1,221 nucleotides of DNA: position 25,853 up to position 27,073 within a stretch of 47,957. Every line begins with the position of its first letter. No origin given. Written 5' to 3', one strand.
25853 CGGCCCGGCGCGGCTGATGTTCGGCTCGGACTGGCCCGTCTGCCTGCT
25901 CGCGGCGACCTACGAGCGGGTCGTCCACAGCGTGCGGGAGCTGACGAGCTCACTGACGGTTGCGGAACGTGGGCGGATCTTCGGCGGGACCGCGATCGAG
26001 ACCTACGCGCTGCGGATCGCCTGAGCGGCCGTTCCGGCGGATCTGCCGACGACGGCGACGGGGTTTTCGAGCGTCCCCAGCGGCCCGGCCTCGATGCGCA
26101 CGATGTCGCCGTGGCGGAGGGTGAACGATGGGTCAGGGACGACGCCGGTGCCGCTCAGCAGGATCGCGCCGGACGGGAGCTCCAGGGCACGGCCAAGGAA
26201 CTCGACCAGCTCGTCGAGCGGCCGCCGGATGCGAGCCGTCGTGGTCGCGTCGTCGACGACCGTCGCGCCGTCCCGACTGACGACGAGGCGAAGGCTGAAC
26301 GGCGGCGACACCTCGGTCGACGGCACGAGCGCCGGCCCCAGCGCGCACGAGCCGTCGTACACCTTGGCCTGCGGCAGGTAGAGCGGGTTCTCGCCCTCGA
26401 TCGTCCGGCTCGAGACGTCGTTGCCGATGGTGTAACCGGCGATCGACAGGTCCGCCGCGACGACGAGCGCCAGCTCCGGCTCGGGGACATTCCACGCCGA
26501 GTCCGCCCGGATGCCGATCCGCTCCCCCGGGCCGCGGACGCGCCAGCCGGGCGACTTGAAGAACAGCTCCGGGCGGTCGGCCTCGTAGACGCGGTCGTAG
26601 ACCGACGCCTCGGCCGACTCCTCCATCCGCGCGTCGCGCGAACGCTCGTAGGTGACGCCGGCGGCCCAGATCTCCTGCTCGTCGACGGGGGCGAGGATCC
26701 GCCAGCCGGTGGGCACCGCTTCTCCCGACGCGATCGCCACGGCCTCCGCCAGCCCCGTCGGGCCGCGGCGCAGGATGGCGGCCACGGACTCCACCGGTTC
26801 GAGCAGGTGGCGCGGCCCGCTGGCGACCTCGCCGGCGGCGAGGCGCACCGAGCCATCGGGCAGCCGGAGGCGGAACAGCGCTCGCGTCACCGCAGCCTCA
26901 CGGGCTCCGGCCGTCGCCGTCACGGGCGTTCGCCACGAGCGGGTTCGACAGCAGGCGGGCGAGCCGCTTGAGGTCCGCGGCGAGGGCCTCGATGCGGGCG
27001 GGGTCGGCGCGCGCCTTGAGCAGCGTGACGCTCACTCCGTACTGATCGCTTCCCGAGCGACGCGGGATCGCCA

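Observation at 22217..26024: AOR-family aldehyde:ferredoxin oxidoreductase is the first gene of a sugar 1-dehydrogenase/lactonase operon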

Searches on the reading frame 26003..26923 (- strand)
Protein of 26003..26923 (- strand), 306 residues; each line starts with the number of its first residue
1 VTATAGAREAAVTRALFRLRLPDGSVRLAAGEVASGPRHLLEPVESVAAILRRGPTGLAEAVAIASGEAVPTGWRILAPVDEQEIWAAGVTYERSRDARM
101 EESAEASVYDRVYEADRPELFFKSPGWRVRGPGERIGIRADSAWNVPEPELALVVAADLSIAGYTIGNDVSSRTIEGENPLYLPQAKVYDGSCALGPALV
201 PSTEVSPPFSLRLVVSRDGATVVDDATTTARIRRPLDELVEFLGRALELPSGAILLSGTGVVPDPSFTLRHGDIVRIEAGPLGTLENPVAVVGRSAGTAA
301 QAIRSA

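Call 9: search_protein_families(library=pfam, proteins=[window:26003-26923:-])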
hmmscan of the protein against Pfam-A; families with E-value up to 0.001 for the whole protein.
window:26003-26923:- (306 aa): 1 family
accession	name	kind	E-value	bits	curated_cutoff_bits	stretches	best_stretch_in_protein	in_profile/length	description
PF01557.24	FAA_hydrolase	-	2.9e-24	86.4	23.9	1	114-289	28-213/214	Fumarylacetoacetate (FAA) hydrolase C-terminal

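Call 10: search_protein_families(library=ncbifam, proteins=[window:26003-26923:-], max_evalue=0.00001)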
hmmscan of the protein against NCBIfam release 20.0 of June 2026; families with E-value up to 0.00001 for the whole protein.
window:26003-26923:- (306 aa): 6 families
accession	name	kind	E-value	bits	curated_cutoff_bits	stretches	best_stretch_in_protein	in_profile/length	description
TIGR02305.1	HpaG-N-term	equivalog_domain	5.8e-11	42.3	228.65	1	160-289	84-205/205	4-hydroxyphenylacetate degradation bifunctional isomerase/decarboxylase, N-terminal subunit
TIGR02303.1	HpaG-C-term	equivalog_domain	1.5e-10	40.9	276.4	1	161-289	119-242/245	4-hydroxyphenylacetate degradation bifunctional isomerase/decarboxylase, C-terminal subunit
NF053535.1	DhyDRhmHlse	equivalog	8.4e-09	35.1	500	1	160-289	146-278/284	2,4-didehydro-3-deoxy-L-rhamnonate hydrolase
NF009399.0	PRK12764.1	equivalog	3.4e-08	33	444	1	185-280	121-210/501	fumarylacetoacetate hydrolase family protein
NF040903.1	GguC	equivalog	7.6e-07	28.4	340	1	117-202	136-223/329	AraD1 family protein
NF011750.0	PRK15203.1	equivalog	1e-06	27.8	811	1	159-290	84-204/429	4-hydroxyphenylacetate degradation bifunctional isomerase/decarboxylase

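Call 41: search_solved_structures(query=window:26003-26923:-, max_evalue=0.00001)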
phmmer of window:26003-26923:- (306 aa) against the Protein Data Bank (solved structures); distinct sequences matched with E-value up to 0.00001: 12.
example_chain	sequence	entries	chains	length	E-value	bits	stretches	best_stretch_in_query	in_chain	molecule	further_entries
2q18_X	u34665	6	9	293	1.1e-55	192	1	74-289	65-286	2-keto-3-deoxy-D-arabinonate dehydratase | Putative uncharacterized protein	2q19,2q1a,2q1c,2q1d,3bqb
9kkt_B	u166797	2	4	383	9.2e-22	80.7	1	94-293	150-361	Fumarylacetoacetate hydrolase family protein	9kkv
4pfz_A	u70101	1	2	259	1.2e-11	47.6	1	117-293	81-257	5-carboxymethyl-2-hydroxymuconate delta-isomerase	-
3qdf_A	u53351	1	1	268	3.9e-11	45.9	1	121-293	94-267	2-hydroxyhepta-2,4-diene-1,7-dioate isomerase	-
8sky_A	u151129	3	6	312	1.2e-10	44.2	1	160-290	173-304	Fumarylacetoacetate hydrolase family protein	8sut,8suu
3rr6_A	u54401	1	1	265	1.1e-09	41.1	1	118-290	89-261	Putative uncharacterized protein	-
1wzo_A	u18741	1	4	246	4.7e-08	35.7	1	161-289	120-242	HpcE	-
1gtt_A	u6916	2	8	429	5.6e-08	35.5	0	160-290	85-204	4-HYDROXYPHENYLACETATE DEGRADATION BIFUNCTIONAL ISOMERASE/DECARBOXYLASE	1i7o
6iym_A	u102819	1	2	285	3e-07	33.1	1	120-290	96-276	5-oxopent-3-ene-1,2,5-tricarboxylate decarboxylase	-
4dbf_A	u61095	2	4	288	3.3e-07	32.9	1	106-290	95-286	2-HYDROXYHEPTA-2,4-DIENE-1,7-DIOATE ISOMERASE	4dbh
6v77_A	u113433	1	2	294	4.8e-07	32.4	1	121-280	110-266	Putative HpcE protein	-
8gsr_A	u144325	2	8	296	3.4e-06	29.6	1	159-289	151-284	L-2,4-diketo-3-deoxyrhamnonate hydrolase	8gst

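Call 56: search_solved_structures(query=window:26003-26923:-, max_evalue=1e-30, show_alignments=1)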
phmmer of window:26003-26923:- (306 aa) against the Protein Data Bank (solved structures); distinct sequences matched with E-value up to 1e-30: 1.
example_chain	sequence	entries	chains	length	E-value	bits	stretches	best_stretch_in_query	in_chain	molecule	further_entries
2q18_X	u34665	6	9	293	1.1e-55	192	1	74-289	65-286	2-keto-3-deoxy-D-arabinonate dehydratase | Putative uncharacterized protein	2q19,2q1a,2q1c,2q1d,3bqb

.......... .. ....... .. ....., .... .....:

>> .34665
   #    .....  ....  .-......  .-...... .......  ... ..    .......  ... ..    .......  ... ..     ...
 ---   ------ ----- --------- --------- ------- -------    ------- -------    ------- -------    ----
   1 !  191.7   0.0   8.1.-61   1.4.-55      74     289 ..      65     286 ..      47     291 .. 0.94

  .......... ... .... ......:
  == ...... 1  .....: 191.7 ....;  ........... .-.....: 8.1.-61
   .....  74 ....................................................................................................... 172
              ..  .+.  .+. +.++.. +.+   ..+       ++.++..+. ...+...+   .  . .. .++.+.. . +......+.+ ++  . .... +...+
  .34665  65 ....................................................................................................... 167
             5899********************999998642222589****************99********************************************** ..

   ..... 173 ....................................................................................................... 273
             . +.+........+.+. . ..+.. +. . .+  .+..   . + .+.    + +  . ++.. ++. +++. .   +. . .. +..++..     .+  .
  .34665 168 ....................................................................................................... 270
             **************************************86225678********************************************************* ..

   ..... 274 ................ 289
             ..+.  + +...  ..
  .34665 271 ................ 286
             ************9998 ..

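Call 59: find_homologous_proteins(query=window:26003-26923:-, max_evalue=1e-30)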
Query window:26003-26923:- (306 aa): 7999 proteins with E <= 1e-30 among 8000 candidates; the best 120 are listed.
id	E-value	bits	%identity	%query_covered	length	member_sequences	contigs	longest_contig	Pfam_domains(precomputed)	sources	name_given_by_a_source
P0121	7.0e-184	628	99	96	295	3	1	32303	PF01557.24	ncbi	-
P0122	1.9e-148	511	79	98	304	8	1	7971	PF01557.24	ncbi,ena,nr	ncbi:MAG: fumarylacetoacetate hydrolase [Chloroflexi bacterium]|nr:MAG: fumarylacetoacetate hydrolas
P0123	2.7e-147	508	82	95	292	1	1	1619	PF01557.24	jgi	jgi:2-dehydro-3-deoxy-D-arabinonate dehydratase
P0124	4.1e-147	507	80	96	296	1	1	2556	PF01557.24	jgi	jgi:2-dehydro-3-deoxy-D-arabinonate dehydratase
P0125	7.0e-147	506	82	92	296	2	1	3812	PF01557.24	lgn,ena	-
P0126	8.6e-147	506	82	92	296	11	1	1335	PF01557.24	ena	-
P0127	2.2e-146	505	83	96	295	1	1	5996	PF01557.24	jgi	jgi:2-dehydro-3-deoxy-D-arabinonate dehydratase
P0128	1.1e-145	502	80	96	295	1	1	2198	PF01557.24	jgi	jgi:2-dehydro-3-deoxy-D-arabinonate dehydratase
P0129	2.6e-145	501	80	96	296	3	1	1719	PF01557.24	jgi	jgi:2-dehydro-3-deoxy-D-arabinonate dehydratase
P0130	4.1e-145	500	80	96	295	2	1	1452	PF01557.24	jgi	jgi:2-dehydro-3-deoxy-D-arabinonate dehydratase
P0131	8.2e-145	499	80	96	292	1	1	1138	PF01557.24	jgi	jgi:2-dehydro-3-deoxy-D-arabinonate dehydratase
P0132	8.4e-145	499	79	96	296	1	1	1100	PF01557.24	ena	-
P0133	1.2e-144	499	80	96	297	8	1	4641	PF01557.24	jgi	jgi:2-dehydro-3-deoxy-D-arabinonate dehydratase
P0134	2.8e-144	498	80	96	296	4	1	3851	PF01557.24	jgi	jgi:2-dehydro-3-deoxy-D-arabinonate dehydratase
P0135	1.2e-143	496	82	91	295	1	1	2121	PF01557.24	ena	-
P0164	5.3e-126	438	74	93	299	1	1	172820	PF01557.24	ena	-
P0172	2.4e-124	432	72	94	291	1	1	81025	PF01557.24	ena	-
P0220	2.9e-113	396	67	92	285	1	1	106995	PF01557.24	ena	-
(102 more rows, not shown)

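Call 60: find_encoding_contigs(protein=P0164, flank=9000, max_places=1)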
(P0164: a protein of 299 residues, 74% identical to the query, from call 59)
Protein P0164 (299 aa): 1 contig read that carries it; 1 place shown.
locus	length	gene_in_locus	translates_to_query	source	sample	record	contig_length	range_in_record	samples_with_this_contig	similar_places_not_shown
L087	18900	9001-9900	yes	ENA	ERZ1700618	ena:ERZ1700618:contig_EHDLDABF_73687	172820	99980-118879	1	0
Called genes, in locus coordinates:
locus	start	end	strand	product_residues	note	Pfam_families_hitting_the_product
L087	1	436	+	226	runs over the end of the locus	PF02308:MgtC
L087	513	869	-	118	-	-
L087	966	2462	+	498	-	PF00370:FGGY_N, PF02782:FGGY_C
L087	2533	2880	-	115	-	PF00903:Glyoxalase, PF18029:Glyoxalase_6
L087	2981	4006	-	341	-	PF00528:BPD_transp_1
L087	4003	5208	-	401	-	PF00528:BPD_transp_1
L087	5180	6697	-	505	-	PF01547:SBP_bac_1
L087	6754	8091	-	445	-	PF13378:MR_MLE_C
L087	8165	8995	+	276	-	PF09339:HTH_IclR, PF12802:MarR_2, PF25213:HVO_A0261_N (faint), PF01614:IclR_C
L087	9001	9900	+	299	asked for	PF01557:FAA_hydrolase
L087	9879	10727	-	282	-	PF04909:Amidohydro_2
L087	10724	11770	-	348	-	PF00248:Aldo_ket_red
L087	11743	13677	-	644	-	PF02730:AFOR_N, PF01314:AFOR_C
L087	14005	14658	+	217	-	PF01557:FAA_hydrolase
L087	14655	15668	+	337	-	PF00106:adh_short (weak), PF01073:3Beta_HSD, PF01370:Epimerase, PF02719:Polysacc_synt_2, PF04321:RmlD_sub_bind, PF16363:GDP_Man_Dehyd, PF13460:NAD_binding_10 (weak)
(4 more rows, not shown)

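Call 61: find_encoding_contigs(protein=P0172, flank=9000, max_places=1)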
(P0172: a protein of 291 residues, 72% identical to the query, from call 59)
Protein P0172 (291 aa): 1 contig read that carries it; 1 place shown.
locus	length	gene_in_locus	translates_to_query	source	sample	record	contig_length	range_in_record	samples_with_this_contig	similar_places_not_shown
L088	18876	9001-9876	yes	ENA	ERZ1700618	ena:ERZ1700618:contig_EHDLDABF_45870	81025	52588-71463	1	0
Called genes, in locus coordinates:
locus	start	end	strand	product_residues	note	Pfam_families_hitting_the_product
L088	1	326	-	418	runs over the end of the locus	PF05239:PRC (weak), PF03448:MgtE_N, PF14841:FliG_M (faint), PF00571:CBS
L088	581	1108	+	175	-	PF05163:DinB, PF12867:DinB_2 (weak)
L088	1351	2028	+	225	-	-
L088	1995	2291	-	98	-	-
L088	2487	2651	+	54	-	PF04964:Flp_Fap (weak)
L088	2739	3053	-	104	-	PF18902:DUF5658 (weak)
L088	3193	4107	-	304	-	PF00561:Abhydrolase_1 (weak), PF12697:Abhydrolase_6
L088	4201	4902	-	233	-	PF05175:MTS (weak), PF06325:PrmA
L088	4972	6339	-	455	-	PF07719:TPR_2 (faint), PF13181:TPR_8 (faint), PF13560:HTH_31 (weak), PF13424:TPR_12 (weak), PF17874:TPR_MalT (weak)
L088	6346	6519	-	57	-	-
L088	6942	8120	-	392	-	PF01738:DLH (faint), PF02129:Peptidase_S15, PF20434:BD-FAE, PF00326:Peptidase_S9, PF07859:Abhydrolase_3 (faint)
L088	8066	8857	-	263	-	PF07676:PD40 (faint), PF26549:Tricorn_N (weak)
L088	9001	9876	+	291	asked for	PF01557:FAA_hydrolase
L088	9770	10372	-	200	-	PF08327:AHSA1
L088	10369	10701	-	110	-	PF12802:MarR_2, PF12840:HTH_20, PF25213:HVO_A0261_N (weak), PF01022:HTH_5, PF01978:TrmB (weak), PF13412:HTH_24 (weak), PF13545:HTH_Crp_2 (weak)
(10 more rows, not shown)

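Call 62: find_encoding_contigs(protein=P0220, flank=9000, max_places=1)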
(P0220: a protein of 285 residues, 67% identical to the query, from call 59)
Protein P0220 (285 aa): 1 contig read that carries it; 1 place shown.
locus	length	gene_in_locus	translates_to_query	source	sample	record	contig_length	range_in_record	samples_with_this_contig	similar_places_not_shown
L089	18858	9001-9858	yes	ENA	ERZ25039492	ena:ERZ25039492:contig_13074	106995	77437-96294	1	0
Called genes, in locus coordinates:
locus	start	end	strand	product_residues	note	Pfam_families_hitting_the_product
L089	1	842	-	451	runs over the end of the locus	PF05977:MFS_3 (weak), PF07690:MFS_1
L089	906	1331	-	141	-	PF00027:cNMP_binding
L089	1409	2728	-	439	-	-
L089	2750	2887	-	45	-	-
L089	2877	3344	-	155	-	PF13302:Acetyltransf_3, PF00583:Acetyltransf_1 (weak)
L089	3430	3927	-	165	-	-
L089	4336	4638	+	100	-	-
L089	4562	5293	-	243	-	PF00005:ABC_tran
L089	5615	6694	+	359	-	PF06293:Kdo, PF13224:DUF4032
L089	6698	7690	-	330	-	PF13378:MR_MLE_C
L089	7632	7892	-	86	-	-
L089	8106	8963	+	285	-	PF09339:HTH_IclR, PF12802:MarR_2 (faint), PF01614:IclR_C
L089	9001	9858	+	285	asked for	PF01557:FAA_hydrolase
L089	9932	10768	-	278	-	PF04909:Amidohydro_2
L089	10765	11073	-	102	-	PF00248:Aldo_ket_red (weak)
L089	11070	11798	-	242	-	-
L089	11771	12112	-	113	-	PF01314:AFOR_C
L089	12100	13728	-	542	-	PF02730:AFOR_N, PF01314:AFOR_C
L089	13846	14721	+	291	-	PF01557:FAA_hydrolase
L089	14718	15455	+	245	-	PF00106:adh_short (faint), PF01073:3Beta_HSD, PF01370:Epimerase, PF02719:Polysacc_synt_2, PF04321:RmlD_sub_bind (weak), PF16363:GDP_Man_Dehyd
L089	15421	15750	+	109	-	-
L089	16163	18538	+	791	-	PF02615:Ldh_2, PF01266:DAO, PF13450:NAD_binding_8 (faint)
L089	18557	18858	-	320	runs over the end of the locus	PF00210:Ferritin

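Call 68: find_related_loci(query=A3, collection=metagenome_contigs, flank=10000)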
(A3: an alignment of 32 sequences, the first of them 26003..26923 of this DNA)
Query A3 (306 aa) in metagenome_contigs; peptide patterns used: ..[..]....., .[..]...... (x = any residue, [..] = any of these).
600 stretches matched a pattern (row limit reached: there are more); 596 encode a relative of the query (tblastn E <= 1e-3); the best 80 are kept; 80 distinct loci.
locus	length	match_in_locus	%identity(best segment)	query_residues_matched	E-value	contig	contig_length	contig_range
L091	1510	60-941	64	3-294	6e-125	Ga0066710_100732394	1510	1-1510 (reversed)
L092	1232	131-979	64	12-293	4e-118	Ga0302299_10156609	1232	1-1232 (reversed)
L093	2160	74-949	59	12-304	2e-103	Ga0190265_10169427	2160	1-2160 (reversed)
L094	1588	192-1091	57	8-304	4e-101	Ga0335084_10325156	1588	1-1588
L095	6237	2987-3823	58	15-292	2e-90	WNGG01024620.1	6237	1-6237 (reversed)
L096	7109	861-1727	53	14-301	2e-83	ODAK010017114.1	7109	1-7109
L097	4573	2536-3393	55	15-294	3e-83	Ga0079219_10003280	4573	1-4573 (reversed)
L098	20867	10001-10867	53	14-301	3e-83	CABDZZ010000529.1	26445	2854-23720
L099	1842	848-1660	55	24-293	2e-86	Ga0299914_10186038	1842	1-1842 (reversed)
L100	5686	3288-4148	52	15-296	3e-82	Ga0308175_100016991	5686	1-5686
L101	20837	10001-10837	55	15-293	2e-81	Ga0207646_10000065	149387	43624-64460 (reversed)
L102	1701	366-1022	60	76-294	2e-85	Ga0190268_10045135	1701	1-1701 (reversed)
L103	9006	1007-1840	54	15-292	8e-81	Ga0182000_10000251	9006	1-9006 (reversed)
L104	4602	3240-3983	57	58-304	2e-80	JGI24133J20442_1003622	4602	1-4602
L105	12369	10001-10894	49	16-300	5e-80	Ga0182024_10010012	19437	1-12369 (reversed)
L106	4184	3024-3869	53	15-295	1e-79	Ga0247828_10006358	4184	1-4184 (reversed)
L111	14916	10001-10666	59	76-296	5e-79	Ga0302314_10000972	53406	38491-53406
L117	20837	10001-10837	52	15-292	2e-78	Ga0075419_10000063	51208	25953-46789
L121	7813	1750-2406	59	76-290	4e-78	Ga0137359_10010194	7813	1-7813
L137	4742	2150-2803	60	76-289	2e-76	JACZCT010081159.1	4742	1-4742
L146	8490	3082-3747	58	75-293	5e-76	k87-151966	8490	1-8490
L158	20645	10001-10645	58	77-290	4e-75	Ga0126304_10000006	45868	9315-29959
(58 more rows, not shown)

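Call 73: search_protein_families(library=pfam, alignment_id=A4, max_evalue=0.00001)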
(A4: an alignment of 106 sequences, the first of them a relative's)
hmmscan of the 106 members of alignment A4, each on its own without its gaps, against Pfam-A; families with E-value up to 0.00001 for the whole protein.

A. member 1, L097:1145-2533:+ (462 aa): 2 families
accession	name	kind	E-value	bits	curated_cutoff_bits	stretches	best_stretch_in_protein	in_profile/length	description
PF00171.27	Aldedh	-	8.9e-133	443.6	23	1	6-455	9-461/461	Aldehyde dehydrogenase family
PF05893.19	LuxC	-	8.5e-07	28.6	21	1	121-296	85-267/401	Acyl-CoA reductase (LuxC)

B. families by the number of members that match (of 106 scanned): 121 families (the first 25 are shown)
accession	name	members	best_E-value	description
PF00171.27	Aldedh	24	5.2e-167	Aldehyde dehydrogenase family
PF00920.27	ILVD_EDD_N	11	5.8e-119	Dihydroxy-acid/6-phosphogluconate dehydratase N-terminal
PF24877.1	ILV_EDD_C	11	4.9e-66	Dihydroxy-acid/6-phosphogluconate dehydratase C-terminal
PF13378.12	MR_MLE_C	6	1e-65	Enolase C-terminal domain-like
PF02746.21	MR_MLE_N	6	9.4e-13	Mandelate racemase / muconate lactonizing enzyme, N-terminal domain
PF00561.26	Abhydrolase_1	4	3.9e-24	alpha/beta hydrolase fold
PF02447.22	GntP_permease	3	2.4e-136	GntP family permease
PF02826.25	2-Hacid_dh_C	3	2.7e-49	D-isomer specific 2-hydroxyacid dehydrogenase, NAD binding domain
PF03446.21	NAD_binding_2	3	9.1e-43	NAD binding domain of 6-phosphogluconate dehydrogenase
PF00005.33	ABC_tran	3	8.9e-36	ABC transporter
PF03600.22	CitMHS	3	1.5e-16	Citrate transporter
PF12697.13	Abhydrolase_6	3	2.7e-13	Alpha/beta hydrolase family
PF12146.15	Hydrolase_4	3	3.1e-13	Serine aminopeptidase, S33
PF07488.18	Glyco_hydro_67M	2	1.4e-149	Glycosyl hydrolase family 67 middle domain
PF07477.17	Glyco_hydro_67C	2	1.8e-82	Glycosyl hydrolase family 67 C-terminus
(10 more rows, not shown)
